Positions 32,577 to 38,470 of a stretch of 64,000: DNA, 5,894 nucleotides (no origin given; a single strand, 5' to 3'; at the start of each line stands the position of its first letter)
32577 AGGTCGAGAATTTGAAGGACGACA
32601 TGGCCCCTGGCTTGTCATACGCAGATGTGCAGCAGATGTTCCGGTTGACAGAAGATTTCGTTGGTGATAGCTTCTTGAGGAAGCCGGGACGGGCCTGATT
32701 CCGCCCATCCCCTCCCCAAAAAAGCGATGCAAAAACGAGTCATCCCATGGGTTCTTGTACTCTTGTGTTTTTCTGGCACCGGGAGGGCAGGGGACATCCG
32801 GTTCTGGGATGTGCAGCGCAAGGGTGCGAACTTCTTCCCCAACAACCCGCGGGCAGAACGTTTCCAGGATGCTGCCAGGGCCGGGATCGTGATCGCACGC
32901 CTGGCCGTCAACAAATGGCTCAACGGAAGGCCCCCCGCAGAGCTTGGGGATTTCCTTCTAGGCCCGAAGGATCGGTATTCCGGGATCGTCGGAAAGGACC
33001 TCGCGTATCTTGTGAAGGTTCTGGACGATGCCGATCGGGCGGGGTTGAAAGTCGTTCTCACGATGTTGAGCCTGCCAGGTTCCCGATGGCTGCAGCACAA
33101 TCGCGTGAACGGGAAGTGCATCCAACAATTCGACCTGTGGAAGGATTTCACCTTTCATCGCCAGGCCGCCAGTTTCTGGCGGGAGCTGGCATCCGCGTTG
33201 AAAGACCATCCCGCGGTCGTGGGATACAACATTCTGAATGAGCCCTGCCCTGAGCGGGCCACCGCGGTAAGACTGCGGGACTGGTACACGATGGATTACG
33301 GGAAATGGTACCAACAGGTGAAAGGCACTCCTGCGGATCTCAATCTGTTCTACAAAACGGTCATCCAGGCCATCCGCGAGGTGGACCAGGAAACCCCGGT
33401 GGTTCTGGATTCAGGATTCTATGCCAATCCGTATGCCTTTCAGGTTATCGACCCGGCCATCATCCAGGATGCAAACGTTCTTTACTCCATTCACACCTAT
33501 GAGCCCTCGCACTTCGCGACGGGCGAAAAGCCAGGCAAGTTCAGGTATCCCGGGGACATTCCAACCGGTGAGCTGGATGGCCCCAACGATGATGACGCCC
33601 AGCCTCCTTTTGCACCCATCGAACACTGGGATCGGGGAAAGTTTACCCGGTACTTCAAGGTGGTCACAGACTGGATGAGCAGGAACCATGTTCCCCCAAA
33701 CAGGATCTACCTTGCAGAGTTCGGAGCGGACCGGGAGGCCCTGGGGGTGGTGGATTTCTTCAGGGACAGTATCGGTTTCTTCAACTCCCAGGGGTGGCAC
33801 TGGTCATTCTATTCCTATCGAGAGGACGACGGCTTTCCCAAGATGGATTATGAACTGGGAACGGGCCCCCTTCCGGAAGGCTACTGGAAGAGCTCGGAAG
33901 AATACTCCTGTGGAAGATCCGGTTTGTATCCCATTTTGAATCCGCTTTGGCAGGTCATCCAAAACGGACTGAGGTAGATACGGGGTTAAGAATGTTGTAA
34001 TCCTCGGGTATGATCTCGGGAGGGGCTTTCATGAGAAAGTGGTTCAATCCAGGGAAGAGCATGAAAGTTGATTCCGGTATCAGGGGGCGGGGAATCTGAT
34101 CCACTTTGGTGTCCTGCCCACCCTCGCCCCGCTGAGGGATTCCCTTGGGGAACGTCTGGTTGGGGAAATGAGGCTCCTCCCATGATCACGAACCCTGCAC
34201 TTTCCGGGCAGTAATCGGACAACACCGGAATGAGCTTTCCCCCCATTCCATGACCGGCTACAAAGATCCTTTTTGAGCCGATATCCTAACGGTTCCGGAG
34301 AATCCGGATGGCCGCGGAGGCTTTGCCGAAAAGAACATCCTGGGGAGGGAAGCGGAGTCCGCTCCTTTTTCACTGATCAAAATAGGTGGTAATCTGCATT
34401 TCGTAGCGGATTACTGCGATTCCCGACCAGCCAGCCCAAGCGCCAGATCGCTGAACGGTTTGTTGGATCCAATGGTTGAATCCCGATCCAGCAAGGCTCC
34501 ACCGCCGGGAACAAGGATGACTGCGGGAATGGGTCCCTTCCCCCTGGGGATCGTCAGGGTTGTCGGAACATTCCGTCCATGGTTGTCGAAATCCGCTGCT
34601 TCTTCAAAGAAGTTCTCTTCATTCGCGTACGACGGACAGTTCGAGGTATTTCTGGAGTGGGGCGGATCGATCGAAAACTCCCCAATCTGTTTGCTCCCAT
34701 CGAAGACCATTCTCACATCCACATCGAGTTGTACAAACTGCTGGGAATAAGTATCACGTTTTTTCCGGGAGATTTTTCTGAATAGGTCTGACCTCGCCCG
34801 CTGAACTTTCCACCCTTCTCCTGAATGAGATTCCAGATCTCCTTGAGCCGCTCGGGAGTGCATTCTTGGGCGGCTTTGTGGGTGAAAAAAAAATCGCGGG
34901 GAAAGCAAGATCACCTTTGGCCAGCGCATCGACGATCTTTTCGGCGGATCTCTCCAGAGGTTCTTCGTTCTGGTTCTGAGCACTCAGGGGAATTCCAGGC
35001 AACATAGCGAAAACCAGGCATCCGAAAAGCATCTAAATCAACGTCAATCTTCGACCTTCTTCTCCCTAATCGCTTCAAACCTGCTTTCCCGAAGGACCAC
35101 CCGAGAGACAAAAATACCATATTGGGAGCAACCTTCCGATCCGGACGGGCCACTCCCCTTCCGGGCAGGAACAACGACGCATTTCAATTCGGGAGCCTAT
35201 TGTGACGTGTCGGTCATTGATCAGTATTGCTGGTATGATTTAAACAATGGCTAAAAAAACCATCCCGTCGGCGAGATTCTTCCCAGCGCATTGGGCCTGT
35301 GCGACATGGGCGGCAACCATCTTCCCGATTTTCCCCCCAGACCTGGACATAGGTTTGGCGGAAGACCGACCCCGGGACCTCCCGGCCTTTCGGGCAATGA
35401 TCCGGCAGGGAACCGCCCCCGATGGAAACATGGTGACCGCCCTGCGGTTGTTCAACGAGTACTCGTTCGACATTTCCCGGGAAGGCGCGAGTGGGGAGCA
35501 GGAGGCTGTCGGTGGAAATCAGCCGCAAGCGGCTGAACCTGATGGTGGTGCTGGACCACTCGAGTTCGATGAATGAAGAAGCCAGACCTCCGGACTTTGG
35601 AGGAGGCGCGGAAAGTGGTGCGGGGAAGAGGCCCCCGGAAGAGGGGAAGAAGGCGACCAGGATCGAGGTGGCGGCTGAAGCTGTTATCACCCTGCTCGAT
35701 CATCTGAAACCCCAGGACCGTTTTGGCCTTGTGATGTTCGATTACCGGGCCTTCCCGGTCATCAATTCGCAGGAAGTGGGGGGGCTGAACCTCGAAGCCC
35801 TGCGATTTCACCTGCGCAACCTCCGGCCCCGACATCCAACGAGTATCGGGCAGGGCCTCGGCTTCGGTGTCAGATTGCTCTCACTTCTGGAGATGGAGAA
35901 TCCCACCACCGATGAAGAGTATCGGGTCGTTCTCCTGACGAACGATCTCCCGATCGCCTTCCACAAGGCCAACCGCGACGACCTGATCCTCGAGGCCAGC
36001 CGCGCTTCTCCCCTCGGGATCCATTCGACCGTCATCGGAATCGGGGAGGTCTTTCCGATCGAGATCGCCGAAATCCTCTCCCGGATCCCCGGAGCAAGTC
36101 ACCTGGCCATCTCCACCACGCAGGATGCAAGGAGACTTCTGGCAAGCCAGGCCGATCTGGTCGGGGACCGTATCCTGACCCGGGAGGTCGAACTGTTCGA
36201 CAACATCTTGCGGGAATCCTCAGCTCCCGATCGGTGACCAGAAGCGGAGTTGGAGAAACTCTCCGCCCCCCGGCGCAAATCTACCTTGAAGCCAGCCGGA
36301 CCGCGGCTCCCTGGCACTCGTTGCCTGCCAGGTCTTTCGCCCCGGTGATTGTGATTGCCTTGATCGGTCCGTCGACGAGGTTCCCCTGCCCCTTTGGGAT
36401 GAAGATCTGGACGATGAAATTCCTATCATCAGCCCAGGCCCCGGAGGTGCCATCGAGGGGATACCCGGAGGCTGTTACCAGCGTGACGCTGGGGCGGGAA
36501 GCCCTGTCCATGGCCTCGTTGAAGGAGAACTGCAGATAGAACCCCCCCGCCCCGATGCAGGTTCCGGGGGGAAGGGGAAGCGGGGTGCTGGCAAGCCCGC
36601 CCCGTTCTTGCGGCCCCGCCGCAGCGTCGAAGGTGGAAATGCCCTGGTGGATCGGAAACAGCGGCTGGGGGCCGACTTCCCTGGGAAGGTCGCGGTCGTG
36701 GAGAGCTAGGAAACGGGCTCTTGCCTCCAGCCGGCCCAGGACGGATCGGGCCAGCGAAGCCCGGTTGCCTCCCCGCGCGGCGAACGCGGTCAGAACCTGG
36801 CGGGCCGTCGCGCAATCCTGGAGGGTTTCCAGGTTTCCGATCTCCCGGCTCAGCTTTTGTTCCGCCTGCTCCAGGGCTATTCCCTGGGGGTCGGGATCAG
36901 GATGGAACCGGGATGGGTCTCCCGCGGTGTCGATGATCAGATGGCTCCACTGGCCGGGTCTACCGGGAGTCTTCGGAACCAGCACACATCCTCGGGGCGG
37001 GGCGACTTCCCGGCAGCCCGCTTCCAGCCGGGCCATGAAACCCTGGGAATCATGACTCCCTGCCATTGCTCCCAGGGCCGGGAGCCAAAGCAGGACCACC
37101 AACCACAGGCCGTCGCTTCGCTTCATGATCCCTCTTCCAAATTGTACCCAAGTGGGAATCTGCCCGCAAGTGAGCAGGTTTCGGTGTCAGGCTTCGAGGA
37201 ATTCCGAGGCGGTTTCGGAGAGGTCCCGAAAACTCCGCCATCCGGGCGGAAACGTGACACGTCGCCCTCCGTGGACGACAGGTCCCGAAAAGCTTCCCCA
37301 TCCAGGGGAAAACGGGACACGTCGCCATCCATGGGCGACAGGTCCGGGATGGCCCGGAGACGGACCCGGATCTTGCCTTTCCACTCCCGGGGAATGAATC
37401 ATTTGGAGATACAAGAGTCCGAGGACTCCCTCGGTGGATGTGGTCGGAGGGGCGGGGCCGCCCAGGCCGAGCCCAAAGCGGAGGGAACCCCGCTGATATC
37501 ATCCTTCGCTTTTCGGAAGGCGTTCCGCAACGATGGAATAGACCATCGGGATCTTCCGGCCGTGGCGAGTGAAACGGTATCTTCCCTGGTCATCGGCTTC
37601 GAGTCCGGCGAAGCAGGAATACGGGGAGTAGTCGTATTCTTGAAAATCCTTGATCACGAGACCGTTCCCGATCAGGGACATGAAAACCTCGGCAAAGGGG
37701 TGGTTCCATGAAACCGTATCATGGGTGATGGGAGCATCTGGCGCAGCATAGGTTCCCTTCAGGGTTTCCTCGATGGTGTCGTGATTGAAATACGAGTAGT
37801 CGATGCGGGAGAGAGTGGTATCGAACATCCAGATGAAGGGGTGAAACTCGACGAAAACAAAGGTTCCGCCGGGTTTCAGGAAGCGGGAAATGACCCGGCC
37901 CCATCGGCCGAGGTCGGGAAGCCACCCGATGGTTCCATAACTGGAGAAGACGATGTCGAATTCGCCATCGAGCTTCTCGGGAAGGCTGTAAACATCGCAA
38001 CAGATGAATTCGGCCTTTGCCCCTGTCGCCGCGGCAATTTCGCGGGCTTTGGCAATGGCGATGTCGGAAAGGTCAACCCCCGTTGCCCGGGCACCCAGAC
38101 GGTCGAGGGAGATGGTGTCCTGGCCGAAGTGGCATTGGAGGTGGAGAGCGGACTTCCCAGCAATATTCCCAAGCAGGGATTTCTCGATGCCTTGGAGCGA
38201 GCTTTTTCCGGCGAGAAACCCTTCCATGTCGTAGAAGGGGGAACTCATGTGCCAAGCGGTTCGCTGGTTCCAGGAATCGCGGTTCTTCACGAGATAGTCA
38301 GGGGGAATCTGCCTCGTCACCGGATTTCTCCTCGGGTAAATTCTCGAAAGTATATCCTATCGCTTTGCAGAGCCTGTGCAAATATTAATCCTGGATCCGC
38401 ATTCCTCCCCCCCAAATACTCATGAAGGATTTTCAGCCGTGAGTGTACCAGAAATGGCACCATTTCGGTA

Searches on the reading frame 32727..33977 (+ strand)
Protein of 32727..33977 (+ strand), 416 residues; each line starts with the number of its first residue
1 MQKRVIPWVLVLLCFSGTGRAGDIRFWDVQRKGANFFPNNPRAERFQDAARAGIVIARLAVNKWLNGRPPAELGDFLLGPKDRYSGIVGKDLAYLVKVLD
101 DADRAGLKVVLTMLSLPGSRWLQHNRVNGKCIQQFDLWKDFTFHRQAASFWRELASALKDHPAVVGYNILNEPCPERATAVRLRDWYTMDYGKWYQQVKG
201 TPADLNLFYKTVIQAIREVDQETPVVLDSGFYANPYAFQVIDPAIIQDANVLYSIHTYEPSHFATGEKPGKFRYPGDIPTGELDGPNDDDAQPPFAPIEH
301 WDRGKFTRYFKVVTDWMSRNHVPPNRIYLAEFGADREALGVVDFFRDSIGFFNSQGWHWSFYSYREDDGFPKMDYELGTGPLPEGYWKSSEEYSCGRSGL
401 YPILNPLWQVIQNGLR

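Call 7: search_protein_families(library=pfam, proteins=[window:32727-33977:+], max_evalue=0.01)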
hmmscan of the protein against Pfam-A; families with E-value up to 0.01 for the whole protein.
window:32727-33977:+ (416 aa): 2 families
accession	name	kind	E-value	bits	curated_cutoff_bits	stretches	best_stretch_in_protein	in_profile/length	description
PF00150.24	Cellulase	-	3.3e-18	66.6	23.5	1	90-364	59-268/272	Cellulase (glycosyl hydrolase family 5)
PF02449.21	Glyco_hydro_42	-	0.0065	16.3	21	0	134-193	99-164/376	Beta-galactosidase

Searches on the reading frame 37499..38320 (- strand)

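Call 16: search_protein_families(library=pfam, proteins=[window:37499-38320:-], max_evalue=0.01)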
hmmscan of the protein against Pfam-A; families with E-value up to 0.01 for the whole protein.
window:37499-38320:- (273 aa): 7 families
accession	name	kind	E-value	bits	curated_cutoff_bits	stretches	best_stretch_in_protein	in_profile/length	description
PF13649.12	Methyltransf_25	-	1.5e-14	54.9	27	1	59-152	2-97/97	Methyltransferase domain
PF08241.18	Methyltransf_11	-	1.3e-13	51.8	21.2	1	60-156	2-95/95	Methyltransferase domain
PF08242.18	Methyltransf_12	-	6.6e-10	40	30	1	59-154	1-98/98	Methyltransferase domain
PF13847.12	Methyltransf_31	-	4.4e-09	36.6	27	1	66-160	15-113/145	Methyltransferase domain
PF01209.24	Ubie_methyltran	-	1.3e-06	28.4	20.1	1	51-160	44-155/233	ubiE/COQ5 methyltransferase family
PF13489.12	Methyltransf_23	-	7.9e-05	22.9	27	1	59-160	27-120/164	Methyltransferase domain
PF05724.17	TPMT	-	0.0006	20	26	1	56-157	39-154/218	Thiopurine S-methyltransferase (TPMT)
